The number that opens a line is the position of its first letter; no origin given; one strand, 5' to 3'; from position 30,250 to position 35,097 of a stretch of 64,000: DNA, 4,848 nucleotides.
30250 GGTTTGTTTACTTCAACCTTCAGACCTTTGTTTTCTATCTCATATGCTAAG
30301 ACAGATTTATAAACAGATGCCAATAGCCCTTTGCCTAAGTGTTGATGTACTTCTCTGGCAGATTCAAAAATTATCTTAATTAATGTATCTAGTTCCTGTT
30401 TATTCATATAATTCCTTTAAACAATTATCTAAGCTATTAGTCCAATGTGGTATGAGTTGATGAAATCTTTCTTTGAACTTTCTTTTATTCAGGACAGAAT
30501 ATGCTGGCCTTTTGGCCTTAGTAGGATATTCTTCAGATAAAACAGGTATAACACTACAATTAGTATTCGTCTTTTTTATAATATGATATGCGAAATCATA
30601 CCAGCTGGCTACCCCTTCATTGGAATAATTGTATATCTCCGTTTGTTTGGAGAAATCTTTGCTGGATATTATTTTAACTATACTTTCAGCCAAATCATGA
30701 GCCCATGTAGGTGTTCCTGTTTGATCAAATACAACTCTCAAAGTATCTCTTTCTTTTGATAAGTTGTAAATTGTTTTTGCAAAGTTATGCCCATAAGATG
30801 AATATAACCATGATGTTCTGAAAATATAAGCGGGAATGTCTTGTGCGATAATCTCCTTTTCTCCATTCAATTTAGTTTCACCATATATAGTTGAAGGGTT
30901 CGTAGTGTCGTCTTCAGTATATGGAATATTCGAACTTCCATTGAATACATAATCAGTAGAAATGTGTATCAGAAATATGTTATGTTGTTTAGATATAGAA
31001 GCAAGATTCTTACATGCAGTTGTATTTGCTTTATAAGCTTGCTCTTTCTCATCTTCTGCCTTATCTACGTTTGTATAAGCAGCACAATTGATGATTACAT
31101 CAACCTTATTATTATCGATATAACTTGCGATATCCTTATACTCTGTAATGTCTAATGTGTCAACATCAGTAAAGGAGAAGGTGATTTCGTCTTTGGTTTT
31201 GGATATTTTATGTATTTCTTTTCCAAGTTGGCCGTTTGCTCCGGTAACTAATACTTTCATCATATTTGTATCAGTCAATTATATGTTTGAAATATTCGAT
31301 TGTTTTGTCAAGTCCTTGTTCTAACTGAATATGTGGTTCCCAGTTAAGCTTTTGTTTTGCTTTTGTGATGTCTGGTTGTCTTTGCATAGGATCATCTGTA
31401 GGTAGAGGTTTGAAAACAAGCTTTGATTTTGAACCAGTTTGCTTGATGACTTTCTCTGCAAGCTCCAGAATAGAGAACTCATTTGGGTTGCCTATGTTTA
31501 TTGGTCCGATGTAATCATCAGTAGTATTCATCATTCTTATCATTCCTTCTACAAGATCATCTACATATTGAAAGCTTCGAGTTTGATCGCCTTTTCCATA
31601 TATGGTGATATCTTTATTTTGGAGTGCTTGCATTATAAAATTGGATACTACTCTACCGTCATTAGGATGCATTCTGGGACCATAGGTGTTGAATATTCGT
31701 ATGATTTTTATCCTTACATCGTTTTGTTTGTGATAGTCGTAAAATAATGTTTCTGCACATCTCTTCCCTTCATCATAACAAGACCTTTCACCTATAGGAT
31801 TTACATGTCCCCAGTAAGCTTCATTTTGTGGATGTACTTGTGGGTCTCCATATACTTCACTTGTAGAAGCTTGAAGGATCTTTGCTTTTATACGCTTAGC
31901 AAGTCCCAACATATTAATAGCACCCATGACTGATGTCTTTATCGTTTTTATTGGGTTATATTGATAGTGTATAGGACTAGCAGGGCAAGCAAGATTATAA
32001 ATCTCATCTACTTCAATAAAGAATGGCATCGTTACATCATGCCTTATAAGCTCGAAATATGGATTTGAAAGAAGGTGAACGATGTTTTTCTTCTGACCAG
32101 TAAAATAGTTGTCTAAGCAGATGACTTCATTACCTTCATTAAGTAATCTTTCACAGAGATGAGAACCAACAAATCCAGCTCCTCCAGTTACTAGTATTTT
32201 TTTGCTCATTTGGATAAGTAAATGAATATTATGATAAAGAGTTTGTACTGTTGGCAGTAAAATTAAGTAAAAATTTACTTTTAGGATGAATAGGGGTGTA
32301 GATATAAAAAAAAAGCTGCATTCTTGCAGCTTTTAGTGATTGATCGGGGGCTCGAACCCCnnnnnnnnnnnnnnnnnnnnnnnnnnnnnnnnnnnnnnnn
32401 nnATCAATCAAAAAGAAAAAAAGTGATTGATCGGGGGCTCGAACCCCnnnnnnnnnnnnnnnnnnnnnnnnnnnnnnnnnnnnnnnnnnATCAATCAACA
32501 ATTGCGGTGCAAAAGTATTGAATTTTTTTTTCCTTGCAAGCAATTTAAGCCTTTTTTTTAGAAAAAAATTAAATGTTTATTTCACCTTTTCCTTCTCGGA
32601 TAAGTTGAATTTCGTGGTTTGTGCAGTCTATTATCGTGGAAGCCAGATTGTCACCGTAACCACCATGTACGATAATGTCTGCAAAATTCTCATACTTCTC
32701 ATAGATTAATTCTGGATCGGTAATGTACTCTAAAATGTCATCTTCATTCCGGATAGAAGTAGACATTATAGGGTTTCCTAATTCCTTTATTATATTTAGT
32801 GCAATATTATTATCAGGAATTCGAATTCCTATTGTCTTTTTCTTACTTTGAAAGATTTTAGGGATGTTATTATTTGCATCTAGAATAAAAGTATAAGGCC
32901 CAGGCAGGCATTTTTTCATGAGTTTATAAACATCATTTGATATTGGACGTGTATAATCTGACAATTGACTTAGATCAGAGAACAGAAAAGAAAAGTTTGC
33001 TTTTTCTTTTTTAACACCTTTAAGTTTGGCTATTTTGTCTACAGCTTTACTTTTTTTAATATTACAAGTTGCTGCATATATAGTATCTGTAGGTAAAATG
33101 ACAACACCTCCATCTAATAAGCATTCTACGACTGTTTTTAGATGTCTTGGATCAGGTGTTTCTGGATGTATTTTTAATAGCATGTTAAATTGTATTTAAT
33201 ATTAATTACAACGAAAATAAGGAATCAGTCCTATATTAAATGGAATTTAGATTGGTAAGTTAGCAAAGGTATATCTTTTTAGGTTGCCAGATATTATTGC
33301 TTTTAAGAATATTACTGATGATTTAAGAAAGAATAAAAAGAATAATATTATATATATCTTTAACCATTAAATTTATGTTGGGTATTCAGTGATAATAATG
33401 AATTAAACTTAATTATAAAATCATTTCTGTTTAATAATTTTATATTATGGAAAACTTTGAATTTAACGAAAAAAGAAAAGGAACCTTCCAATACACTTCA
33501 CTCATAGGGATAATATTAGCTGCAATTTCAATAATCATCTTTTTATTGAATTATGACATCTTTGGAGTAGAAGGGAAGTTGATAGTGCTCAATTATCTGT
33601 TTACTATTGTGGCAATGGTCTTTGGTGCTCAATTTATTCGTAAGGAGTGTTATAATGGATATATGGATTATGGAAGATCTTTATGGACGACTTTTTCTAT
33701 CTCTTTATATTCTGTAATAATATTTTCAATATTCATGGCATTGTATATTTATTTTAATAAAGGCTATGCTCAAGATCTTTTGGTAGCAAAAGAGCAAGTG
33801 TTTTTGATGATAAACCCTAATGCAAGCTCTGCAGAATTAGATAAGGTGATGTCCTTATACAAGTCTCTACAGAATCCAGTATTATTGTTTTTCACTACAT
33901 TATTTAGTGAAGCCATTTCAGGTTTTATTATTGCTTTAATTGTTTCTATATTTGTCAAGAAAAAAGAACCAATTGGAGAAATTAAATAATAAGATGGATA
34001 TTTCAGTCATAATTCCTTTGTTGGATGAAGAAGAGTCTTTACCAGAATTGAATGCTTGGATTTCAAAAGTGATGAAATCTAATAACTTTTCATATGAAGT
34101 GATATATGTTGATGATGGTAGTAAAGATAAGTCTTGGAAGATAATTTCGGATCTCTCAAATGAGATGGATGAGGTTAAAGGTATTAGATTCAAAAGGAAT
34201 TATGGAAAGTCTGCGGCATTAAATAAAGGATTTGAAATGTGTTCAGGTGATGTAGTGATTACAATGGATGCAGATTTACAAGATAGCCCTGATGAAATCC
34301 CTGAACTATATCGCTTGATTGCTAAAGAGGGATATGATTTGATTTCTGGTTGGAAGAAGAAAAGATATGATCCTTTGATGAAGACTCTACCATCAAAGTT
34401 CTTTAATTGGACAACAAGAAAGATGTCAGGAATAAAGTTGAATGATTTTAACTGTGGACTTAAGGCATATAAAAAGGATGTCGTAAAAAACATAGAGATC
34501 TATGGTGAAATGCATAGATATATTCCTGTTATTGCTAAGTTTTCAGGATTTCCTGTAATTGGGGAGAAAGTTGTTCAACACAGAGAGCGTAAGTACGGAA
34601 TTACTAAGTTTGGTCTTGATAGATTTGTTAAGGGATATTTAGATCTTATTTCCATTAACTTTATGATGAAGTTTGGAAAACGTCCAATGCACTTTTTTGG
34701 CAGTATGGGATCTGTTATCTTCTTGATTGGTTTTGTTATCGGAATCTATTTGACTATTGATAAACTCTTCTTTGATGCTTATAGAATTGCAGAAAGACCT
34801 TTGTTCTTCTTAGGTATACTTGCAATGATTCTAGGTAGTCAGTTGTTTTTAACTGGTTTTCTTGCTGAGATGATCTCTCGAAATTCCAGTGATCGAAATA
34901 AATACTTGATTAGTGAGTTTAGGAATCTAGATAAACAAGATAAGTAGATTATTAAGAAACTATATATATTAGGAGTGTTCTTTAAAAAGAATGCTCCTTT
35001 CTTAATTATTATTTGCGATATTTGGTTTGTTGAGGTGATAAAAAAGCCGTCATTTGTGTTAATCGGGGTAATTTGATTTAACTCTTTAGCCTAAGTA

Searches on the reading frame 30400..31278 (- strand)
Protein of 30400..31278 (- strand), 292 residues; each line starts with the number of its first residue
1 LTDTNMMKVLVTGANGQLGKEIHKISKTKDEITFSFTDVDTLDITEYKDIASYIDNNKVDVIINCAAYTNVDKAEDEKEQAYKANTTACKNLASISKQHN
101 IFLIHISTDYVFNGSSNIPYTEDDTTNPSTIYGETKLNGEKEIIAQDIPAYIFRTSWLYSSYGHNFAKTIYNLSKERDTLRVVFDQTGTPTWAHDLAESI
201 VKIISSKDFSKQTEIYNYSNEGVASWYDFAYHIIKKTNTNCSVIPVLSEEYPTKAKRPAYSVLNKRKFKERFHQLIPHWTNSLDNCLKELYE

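Call 54: search_protein_families(library=pfam, proteins=[window:30400-31278:-], max_evalue=0.00001)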
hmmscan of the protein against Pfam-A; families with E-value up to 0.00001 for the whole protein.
window:30400-31278:- (292 aa): 5 families
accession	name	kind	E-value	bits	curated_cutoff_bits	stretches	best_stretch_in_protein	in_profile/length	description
PF04321.23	RmlD_sub_bind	-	2.2e-98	329.3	27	1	7-291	1-286/287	RmlD substrate binding domain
PF01370.27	Epimerase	-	2.6e-21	76.6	20.9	1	9-217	1-238/240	NAD dependent epimerase/dehydratase family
PF16363.11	GDP_Man_Dehyd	-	5.7e-11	42.9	27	1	38-206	55-239/332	GDP-mannose 4,6 dehydratase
PF02719.21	Polysacc_synt_2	-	2.3e-09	37.3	20.2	1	41-114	60-134/293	Polysaccharide biosynthesis protein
PF07993.18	NAD_binding_4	-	9.7e-09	35.2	20.1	1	57-160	87-209/258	Male sterility protein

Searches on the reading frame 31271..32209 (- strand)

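Call 54: search_protein_families(library=pfam, proteins=[window:31271-32209:-], max_evalue=0.00001)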
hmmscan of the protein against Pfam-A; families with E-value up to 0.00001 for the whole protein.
window:31271-32209:- (312 aa): 6 families
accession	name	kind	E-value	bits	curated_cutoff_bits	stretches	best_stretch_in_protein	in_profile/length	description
PF16363.11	GDP_Man_Dehyd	-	1.1e-57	196.4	27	1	6-303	1-332/332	GDP-mannose 4,6 dehydratase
PF01370.27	Epimerase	-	2.8e-51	174.7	20.9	1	5-240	1-240/240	NAD dependent epimerase/dehydratase family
PF07993.18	NAD_binding_4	-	9.3e-11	41.8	20.1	0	66-190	88-219/258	Male sterility protein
PF04321.23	RmlD_sub_bind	-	4e-09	36.4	27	1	4-273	2-245/287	RmlD substrate binding domain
PF01073.25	3Beta_HSD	-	4.6e-09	36.1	22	1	6-223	1-225/280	3-beta hydroxysteroid dehydrogenase/isomerase family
PF02719.21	Polysacc_synt_2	-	1.6e-08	34.5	20.2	0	5-110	1-121/293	Polysaccharide biosynthesis protein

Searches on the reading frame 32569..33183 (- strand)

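Call 54: search_protein_families(library=pfam, proteins=[window:32569-33183:-], max_evalue=0.00001)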
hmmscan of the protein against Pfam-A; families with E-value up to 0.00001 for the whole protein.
window:32569-33183:- (204 aa): 1 family
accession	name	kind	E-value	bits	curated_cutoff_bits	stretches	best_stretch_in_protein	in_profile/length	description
PF01300.24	Sua5_yciO_yrdC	-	3.6e-47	160.6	25.1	1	21-198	2-178/178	Telomere recombination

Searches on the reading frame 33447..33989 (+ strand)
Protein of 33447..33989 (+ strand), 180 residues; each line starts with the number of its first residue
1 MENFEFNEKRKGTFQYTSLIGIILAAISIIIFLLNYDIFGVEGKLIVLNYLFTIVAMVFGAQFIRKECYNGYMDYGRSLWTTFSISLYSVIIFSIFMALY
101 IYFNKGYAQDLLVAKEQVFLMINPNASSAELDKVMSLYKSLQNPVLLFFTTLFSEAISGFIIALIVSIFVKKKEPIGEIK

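Call 54: search_protein_families(library=pfam, proteins=[window:33447-33989:+], max_evalue=0.00001)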
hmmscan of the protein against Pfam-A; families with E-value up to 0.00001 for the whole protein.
window:33447-33989:+ (180 aa): 1 family
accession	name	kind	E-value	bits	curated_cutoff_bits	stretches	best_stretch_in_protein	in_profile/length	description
PF13858.11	DUF4199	-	8e-18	65.9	32.3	1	21-172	3-165/165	Protein of unknown function (DUF4199)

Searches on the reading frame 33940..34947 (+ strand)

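Call 54: search_protein_families(library=pfam, proteins=[window:33940-34947:+], max_evalue=0.00001)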
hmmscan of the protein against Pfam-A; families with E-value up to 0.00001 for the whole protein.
window:33940-34947:+ (335 aa): 3 families
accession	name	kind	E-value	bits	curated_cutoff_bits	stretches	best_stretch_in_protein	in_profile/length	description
PF00535.33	Glycos_transf_2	-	1.1e-30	107.3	23.3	1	22-183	1-165/168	Glycosyl transferase family 2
PF10111.15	Glyco_tranf_2_2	-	1e-09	38.7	27.3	1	22-127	1-106/276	Glycosyltransferase like family 2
PF13641.12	Glyco_tranf_2_3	-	8.8e-06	26.3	27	0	21-142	3-126/230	Glycosyltransferase like family 2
